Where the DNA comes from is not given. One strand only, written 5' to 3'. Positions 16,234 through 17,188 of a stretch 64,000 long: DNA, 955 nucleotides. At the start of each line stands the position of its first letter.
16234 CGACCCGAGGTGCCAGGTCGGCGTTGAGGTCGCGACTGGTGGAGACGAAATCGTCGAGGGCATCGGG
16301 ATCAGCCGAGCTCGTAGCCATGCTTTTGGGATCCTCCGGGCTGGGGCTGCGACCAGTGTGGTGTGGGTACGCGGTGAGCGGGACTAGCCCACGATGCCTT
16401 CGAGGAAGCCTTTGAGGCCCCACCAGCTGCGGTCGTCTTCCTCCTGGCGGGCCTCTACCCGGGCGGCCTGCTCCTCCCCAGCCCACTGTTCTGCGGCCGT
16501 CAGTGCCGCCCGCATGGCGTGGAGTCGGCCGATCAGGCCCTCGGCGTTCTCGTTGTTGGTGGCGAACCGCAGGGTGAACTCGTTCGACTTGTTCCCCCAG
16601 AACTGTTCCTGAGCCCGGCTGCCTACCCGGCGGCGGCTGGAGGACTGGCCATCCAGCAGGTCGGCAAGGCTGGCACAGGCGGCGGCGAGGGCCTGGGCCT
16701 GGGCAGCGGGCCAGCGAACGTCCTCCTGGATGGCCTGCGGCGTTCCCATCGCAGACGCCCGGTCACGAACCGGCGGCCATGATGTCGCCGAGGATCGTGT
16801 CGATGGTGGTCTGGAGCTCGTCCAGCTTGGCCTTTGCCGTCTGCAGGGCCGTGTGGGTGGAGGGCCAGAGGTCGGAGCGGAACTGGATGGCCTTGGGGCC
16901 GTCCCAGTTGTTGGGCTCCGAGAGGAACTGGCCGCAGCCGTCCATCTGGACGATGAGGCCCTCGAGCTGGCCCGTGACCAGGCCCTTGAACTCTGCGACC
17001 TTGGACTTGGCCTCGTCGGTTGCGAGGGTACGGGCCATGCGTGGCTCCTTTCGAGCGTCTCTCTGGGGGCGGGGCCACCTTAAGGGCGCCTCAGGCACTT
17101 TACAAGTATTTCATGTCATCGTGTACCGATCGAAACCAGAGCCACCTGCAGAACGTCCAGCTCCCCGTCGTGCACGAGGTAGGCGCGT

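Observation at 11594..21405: Minimal type VII secretion-like operon feeding directly into a 1575-aa RHS toxin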

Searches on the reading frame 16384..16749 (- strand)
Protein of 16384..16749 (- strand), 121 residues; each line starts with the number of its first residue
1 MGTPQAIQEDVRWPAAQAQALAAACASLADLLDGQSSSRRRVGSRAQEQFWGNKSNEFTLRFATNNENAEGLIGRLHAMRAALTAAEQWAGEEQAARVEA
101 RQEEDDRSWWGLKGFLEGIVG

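Call 7: search_protein_families(library=pfam, proteins=[window:16384-16749:-], max_evalue=0.1)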
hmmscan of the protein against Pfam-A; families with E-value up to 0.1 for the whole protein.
window:16384-16749:- (121 aa): 1 family
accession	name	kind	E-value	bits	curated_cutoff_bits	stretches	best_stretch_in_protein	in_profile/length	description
PF06995.16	Phage_P2_GpU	-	0.0064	16.6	27.5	1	38-89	25-75/120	Phage P2 GpU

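Call 8: search_protein_families(library=ncbifam, proteins=[window:16384-16749:-], max_evalue=0.1)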
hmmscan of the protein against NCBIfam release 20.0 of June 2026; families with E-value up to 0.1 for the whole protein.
window:16384-16749:- (121 aa): 0 families

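Call 49: find_homologous_proteins(query=window:16387-16749:-, max_evalue=0.01)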
Query window:16387-16749:- (121 aa): 20 proteins with E <= 0.01 among 97 candidates.
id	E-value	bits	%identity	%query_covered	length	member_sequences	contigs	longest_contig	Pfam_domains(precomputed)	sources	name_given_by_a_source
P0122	5.5e-54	199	79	99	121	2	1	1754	-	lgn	-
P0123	1.7e-53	198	78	99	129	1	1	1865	-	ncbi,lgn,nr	ncbi:MAG TPA: hypothetical protein VK988_09075 [Acidimicrobiales bacterium]|nr:hypothetical protein 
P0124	1.6e-52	194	77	99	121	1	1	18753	-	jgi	jgi:hypothetical protein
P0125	3.5e-52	193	73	99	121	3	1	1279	-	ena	-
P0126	4.1e-52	193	76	99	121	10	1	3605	-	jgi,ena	-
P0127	2.0e-51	191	100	75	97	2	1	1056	-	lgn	-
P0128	1.0e-50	189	73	99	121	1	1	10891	-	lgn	-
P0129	1.7e-50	188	75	99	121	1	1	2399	-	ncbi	-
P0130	5.2e-50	186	73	99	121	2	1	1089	-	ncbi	-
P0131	8.3e-49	183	71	99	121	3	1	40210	-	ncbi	-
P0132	3.4e-48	181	73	99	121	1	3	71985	-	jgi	-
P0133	2.8e-47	178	74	99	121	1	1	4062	-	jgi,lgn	-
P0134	5.2e-46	173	69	100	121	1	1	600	-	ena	-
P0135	6.3e-45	170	68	99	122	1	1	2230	-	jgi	jgi:hypothetical protein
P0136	9.3e-45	169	68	99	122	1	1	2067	-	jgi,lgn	-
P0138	3.7e-37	145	63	100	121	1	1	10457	-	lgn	-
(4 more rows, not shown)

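Call 50: find_encoding_contigs(protein=P0131, flank=10000, max_places=1)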
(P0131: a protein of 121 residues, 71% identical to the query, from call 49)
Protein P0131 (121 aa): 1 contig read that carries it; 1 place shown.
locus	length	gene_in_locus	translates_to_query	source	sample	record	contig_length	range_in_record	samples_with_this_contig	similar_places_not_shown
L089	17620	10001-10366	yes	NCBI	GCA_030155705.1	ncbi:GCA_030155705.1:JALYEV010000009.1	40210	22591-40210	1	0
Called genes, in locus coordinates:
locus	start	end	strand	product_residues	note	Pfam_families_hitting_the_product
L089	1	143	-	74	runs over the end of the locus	-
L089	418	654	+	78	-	-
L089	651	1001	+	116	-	-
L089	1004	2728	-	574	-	-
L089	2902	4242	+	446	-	PF00668:Condensation (faint)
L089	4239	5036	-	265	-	PF12146:Hydrolase_4, PF00561:Abhydrolase_1, PF12697:Abhydrolase_6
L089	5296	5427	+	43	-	-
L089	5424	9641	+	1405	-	PF16697:Yop-YscD_cpl, PF00498:FHA, PF01580:FtsK_SpoIIIE, PF25199:nSTAND_NTPase5 (faint), PF13401:AAA_22 (faint), PF01580:FtsK_SpoIIIE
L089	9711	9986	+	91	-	-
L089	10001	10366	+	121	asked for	-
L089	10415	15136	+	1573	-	PF20148:DUF6531, PF05593:RHS_repeat (weak), PF25023:TEN_YD-shell, PF05593:RHS_repeat, PF25023:TEN_YD-shell, PF05593:RHS_repeat, PF05593:RHS_repeat, PF25023:TEN_YD-shell, +2 more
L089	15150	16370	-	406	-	PF02595:Gly_kinase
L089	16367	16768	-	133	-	PF00856:SET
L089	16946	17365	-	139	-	PF00571:CBS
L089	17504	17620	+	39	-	?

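Call 51: find_encoding_contigs(protein=P0132, flank=10000, max_places=1)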
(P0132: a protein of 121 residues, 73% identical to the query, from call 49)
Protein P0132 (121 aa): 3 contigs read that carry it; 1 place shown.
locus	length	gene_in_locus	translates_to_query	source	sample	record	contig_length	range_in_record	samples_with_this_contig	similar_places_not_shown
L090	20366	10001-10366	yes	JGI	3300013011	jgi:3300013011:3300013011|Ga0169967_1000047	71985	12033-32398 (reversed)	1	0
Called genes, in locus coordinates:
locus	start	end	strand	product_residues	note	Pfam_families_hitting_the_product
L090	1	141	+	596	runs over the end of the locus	PF02366:PMT (faint), PF13231:PMT_2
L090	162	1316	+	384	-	PF01270:Glyco_hydro_8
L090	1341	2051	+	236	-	-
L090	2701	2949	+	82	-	-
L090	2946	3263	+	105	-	-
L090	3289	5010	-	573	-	-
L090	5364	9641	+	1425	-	PF16697:Yop-YscD_cpl, PF00498:FHA, PF01580:FtsK_SpoIIIE, PF13401:AAA_22 (faint), PF25199:nSTAND_NTPase5 (faint), PF01580:FtsK_SpoIIIE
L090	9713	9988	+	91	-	-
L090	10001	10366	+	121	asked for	-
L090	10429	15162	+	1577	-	PF20148:DUF6531, PF25023:TEN_YD-shell (weak), PF05593:RHS_repeat (weak), PF25023:TEN_YD-shell, PF05593:RHS_repeat (weak), PF25023:TEN_YD-shell, PF05593:RHS_repeat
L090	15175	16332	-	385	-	PF02595:Gly_kinase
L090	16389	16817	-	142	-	PF00856:SET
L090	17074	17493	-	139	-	PF00571:CBS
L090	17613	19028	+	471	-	PF01512:Complex1_51K, PF10589:NADH_4Fe-4S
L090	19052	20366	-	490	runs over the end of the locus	PF11832:DUF3352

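Call 52: find_encoding_contigs(protein=P0138, flank=10000, max_places=1)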
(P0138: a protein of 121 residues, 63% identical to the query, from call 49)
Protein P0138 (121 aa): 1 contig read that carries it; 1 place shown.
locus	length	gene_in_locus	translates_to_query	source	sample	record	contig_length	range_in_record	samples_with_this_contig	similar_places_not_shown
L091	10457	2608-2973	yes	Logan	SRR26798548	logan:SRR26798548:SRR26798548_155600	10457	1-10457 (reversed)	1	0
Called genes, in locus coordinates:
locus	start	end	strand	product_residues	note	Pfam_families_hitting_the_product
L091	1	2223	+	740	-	?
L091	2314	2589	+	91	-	-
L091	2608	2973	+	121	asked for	-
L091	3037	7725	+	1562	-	PF20148:DUF6531, PF05593:RHS_repeat, PF25023:TEN_YD-shell, PF05593:RHS_repeat, PF25023:TEN_YD-shell (weak), PF05593:RHS_repeat (weak)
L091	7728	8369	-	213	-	PF01569:PAP2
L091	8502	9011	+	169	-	-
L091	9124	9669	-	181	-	PF14333:DUF4389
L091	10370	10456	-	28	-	?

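Call 70: search_solved_structures(query=A5, max_evalue=1)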
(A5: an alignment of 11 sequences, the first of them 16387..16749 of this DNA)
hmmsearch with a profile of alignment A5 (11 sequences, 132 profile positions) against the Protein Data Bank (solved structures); distinct sequences matched with E-value up to 1: 11.
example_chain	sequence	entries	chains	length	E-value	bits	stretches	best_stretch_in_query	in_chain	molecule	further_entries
2eho_D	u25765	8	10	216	0.05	16.6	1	47-88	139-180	GINS complex subunit 3 | DNA replication complex GINS protein PSF3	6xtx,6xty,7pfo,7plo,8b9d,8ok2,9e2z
2e9x_C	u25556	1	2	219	0.052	16.6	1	47-88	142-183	GINS complex subunit 3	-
2q9q_D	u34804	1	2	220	0.052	16.5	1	47-88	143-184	GINS complex subunit 3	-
8q6o_O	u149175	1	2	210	0.056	16.4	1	38-86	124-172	DNA replication complex GINS protein PSF3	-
9bh5_CR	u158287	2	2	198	0.11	15.5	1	64-115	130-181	Large ribosomal subunit protein eL19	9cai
2eqb_B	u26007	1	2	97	0.2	14.6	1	60-110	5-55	Rab guanine nucleotide exchange factor SEC2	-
4zdw_B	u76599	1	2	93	0.49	13.4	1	61-110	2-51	Rab guanine nucleotide exchange factor SEC2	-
6o8w_c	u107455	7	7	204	0.7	12.9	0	7-48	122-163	30S ribosomal protein S3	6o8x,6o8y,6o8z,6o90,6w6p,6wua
7nhk_d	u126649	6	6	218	0.78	12.7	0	7-48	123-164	30S ribosomal protein S3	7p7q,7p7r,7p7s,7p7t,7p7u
2e7s_A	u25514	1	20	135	0.9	12.5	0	60-110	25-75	Rab guanine nucleotide exchange factor SEC2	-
4lws_A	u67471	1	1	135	0.98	12.4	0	14-101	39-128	Uncharacterized protein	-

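Call 71: search_protein_families(library=pfam, alignment_id=A5, max_evalue=0.1)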
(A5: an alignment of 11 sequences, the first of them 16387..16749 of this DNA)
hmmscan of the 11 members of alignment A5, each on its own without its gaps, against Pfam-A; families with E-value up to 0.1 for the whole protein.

A. member 1, window:16387-16749:- (121 aa): 1 family
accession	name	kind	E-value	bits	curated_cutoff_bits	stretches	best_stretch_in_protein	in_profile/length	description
PF06995.16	Phage_P2_GpU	-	0.0064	16.6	27.5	1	38-89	25-75/120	Phage P2 GpU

B. families by the number of members that match (of 11 scanned): 9 families
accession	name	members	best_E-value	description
PF06995.16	Phage_P2_GpU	2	0.0064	Phage P2 GpU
PF25547.1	WXG100_2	1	0.00026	WXG100 like domain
PF06013.18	WXG100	1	0.0075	Proteins of 100 residues with WXG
PF05225.22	HTH_psq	1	0.019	helix-turn-helix, Psq domain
PF20551.3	DUF6765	1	0.025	Family of unknown function (DUF6765)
PF05347.21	Complex1_LYR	1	0.033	Complex 1 protein (LYR family)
PF05929.16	Phage_GPO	1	0.049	Phage capsid scaffolding protein (GPO) serine peptidase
PF15814.10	FAM199X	1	0.058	Protein family FAM199X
PF13822.11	ACC_epsilon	1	0.074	Acyl-CoA carboxylase epsilon subunit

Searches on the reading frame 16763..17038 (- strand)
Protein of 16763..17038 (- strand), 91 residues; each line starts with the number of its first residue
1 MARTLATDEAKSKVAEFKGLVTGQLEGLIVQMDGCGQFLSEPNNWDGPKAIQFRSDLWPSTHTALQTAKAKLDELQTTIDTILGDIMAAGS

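Call 7: search_protein_families(library=pfam, proteins=[window:16763-17038:-], max_evalue=0.1)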
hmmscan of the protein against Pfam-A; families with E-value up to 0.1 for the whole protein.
window:16763-17038:- (91 aa): 0 families

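Call 8: search_protein_families(library=ncbifam, proteins=[window:16763-17038:-], max_evalue=0.1)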
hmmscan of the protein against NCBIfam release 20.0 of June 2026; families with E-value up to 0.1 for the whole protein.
window:16763-17038:- (91 aa): 0 families

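Call 14: find_encoding_contigs(protein=window:16763-17038:-, flank=10000, max_places=10)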
Protein window:16763-17038:- (91 aa): 5 contigs read that carry it; 5 places shown.
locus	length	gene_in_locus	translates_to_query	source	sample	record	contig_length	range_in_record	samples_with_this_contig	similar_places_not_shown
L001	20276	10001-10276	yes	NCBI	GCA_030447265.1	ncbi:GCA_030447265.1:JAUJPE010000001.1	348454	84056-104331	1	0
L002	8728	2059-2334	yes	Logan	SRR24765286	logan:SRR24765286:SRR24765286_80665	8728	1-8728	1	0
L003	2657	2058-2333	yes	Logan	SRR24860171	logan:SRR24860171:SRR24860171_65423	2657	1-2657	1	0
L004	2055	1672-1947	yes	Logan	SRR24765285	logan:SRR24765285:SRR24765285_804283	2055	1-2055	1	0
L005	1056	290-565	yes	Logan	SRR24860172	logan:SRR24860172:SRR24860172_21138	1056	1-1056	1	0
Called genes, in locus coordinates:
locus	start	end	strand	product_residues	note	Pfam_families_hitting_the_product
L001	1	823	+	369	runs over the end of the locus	PF01270:Glyco_hydro_8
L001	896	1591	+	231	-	-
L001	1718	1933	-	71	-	-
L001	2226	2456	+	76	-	-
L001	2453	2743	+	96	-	-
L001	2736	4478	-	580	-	-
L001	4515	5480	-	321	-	PF00561:Abhydrolase_1, PF12146:Hydrolase_4, PF12697:Abhydrolase_6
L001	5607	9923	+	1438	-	PF00498:FHA, PF16697:Yop-YscD_cpl, PF01580:FtsK_SpoIIIE, PF13401:AAA_22 (faint), PF25199:nSTAND_NTPase5 (faint), PF01580:FtsK_SpoIIIE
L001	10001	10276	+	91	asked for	-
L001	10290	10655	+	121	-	-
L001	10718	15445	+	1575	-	PF20148:DUF6531, PF25023:TEN_YD-shell, PF05593:RHS_repeat, PF25023:TEN_YD-shell, PF05593:RHS_repeat, PF25023:TEN_YD-shell (weak), PF05593:RHS_repeat (weak), PF25023:TEN_YD-shell, +1 more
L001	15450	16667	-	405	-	PF02595:Gly_kinase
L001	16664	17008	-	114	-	PF00856:SET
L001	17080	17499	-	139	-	PF00571:CBS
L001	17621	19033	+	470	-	PF01512:Complex1_51K, PF10589:NADH_4Fe-4S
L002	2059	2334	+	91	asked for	-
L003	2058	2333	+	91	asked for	-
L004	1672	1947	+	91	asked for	-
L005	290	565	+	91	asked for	-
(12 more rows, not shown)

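Call 59: search_protein_families(library=pfam, alignment_id=A2, max_evalue=0.01)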
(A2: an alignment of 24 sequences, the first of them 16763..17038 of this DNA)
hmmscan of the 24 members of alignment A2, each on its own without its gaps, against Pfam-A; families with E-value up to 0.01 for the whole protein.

A. member 1, window:16763-17038:- (91 aa): 0 families

B. families by the number of members that match (of 24 scanned): 12 families
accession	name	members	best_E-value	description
PF06013.18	WXG100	21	1.7e-13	Proteins of 100 residues with WXG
PF25547.1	WXG100_2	6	2.6e-07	WXG100 like domain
PF21725.3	T7SS_signal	3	1.2e-05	Putative T7SS secretion signal domain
PF10824.14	T7SS_ESX_EspC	2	3.4e-05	Excreted virulence factor EspC, type VII ESX diderm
PF00823.25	PPE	1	2.4e-05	PPE family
PF19688.4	DUF6189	1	0.0011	Family of unknown function (DUF6189)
PF18879.6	EspA_EspE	1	0.0015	EspA/EspE family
PF01442.23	Apolipoprotein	1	0.0021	Apolipoprotein A1/A4/E domain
PF20314.3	DUF6610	1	0.0049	Family of unknown function (DUF6610)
PF25607.1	DUF7939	1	0.0071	Domain of unknown function (DUF7939)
PF24611.2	Spectrin_Anc-1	1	0.0088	Nuclear anchorage protein 1, spectrin-like repeat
PF22238.1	RIP_P131-like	1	0.0097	RIP/P131 family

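Call 60: search_solved_structures(query=A2, max_evalue=0.01)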
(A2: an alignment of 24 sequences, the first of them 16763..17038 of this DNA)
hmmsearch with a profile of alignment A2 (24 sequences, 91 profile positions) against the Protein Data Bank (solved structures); distinct sequences matched with E-value up to 0.01: 24.
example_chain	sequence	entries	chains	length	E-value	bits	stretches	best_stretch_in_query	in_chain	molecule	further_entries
3zbh_A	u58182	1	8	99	1.3e-11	47.5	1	1-84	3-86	ESXA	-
4j41_A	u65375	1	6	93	1.9e-11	46.9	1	2-87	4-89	secreted protein EsxB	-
4j42_A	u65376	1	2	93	2.5e-11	46.6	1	2-87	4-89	secreted protein EsxB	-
4j10_A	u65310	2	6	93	5.6e-11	45.5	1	2-87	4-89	SECRETED PROTEIN ESXB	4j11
2vrz_A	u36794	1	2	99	6.6e-11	45.2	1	2-85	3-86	VIRULENCE FACTOR ESXA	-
4iyh_A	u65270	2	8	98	8.2e-11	44.9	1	5-87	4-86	Secreted protein EsxB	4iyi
2vs0_A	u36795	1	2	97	8.5e-11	44.9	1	2-85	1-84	VIRULENCE FACTOR ESXA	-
4j7k_A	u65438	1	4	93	9.1e-11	44.8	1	2-87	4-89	secreted protein EsxB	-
4j7j_A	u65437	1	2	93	1.6e-10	44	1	2-87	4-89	secreted protein EsxB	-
3gvm_A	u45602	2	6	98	3e-10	43.1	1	2-88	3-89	Putative uncharacterized protein SAG1039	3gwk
3o9o_A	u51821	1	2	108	6e-10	42.2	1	2-88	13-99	Uncharacterized protein gbs1074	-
4i0x_A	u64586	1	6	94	1.7e-07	34.3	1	9-83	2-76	ESAT-6-like protein MAB_3112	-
4lws_A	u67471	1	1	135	2.8e-06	30.4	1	8-80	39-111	Uncharacterized protein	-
7y9n_A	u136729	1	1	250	4.2e-06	29.8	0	20-86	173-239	Spike protein S2',5HB-H2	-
7zr2_A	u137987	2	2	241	4.8e-06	29.7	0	49-86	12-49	Spike protein S2',Chimeric protein mimic of SARS-CoV-2 Spike HR1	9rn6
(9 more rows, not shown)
